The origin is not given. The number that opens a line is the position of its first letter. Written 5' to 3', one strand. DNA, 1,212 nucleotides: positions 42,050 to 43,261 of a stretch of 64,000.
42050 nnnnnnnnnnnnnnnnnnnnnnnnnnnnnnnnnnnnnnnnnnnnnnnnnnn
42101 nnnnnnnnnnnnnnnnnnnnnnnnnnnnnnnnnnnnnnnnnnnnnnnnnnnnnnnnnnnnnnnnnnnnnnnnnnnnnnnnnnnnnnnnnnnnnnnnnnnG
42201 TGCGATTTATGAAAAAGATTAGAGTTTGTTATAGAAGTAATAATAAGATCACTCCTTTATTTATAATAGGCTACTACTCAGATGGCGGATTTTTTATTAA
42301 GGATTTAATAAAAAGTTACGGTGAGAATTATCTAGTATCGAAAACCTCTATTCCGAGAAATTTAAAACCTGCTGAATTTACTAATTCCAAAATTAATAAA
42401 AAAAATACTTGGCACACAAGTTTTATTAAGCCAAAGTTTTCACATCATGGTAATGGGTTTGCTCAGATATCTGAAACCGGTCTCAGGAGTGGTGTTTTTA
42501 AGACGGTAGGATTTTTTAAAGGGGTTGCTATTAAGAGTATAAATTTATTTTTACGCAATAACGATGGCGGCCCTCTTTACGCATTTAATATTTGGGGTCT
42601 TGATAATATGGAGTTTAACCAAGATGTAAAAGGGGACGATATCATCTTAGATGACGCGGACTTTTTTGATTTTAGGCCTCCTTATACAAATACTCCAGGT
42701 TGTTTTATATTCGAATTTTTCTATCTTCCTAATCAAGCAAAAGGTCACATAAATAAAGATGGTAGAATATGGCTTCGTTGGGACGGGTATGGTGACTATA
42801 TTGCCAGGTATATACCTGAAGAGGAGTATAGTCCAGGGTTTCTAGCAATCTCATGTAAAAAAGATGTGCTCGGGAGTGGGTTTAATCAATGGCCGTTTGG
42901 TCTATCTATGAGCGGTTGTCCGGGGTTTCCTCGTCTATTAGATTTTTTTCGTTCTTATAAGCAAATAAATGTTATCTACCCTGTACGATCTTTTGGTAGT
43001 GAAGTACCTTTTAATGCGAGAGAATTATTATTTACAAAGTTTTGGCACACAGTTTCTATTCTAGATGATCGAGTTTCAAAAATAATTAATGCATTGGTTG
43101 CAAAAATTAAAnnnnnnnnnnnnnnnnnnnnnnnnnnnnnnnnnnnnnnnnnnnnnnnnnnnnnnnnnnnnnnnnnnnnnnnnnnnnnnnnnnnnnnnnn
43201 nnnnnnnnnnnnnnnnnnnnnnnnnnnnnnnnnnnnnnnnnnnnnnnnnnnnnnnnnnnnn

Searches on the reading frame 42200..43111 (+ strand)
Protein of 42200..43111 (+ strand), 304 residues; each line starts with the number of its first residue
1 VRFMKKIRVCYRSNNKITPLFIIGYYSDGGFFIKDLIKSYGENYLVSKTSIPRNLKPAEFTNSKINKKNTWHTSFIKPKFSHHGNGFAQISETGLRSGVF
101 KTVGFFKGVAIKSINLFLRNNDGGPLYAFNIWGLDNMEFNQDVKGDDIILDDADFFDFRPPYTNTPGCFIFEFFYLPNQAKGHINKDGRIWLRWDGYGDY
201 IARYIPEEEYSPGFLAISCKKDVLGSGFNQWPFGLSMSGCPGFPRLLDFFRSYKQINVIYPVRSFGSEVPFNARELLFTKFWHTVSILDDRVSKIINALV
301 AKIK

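Call 3: search_protein_families(library=pfam, proteins=[window:42200-43111:+], max_evalue=1)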
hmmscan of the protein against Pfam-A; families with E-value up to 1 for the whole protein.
window:42200-43111:+ (304 aa): 0 families

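Call 4: search_protein_families(library=padloc, proteins=[window:42200-43111:+], max_evalue=1)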
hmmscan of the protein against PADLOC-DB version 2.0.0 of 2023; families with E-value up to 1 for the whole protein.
window:42200-43111:+ (304 aa): 0 families

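Call 5: search_protein_families(library=ncbifam, proteins=[window:42200-43111:+], max_evalue=1)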
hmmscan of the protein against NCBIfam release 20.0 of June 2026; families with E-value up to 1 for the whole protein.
window:42200-43111:+ (304 aa): 0 families

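Call 27: list_cluster_members(proteins=[P0001, window:42200-43111:+, window:44167-44628:+, window:41446-41889:-])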
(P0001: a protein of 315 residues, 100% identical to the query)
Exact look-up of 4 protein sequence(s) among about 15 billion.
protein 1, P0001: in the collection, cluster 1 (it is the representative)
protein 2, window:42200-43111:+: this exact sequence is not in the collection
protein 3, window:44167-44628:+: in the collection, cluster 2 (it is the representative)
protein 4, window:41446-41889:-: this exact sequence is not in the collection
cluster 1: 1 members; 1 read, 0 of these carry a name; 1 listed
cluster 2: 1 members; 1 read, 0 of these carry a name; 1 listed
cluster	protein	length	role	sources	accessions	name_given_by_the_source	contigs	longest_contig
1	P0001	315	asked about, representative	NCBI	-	-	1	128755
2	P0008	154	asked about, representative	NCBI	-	-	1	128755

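Call 41: search_protein_families(library=phrogs, proteins=[window:42200-43111:+], max_evalue=0.1)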
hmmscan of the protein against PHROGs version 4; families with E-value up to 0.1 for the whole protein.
window:42200-43111:+ (304 aa): 0 families

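Call 83: find_homologous_proteins(query=window:42209-43111:+, max_evalue=0.001)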
Query window:42209-43111:+ (301 aa): 1 proteins with E <= 0.001 among 488 candidates.
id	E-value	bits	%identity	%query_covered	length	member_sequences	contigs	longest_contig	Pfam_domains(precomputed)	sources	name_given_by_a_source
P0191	2.2e-207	706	100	100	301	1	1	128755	-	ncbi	-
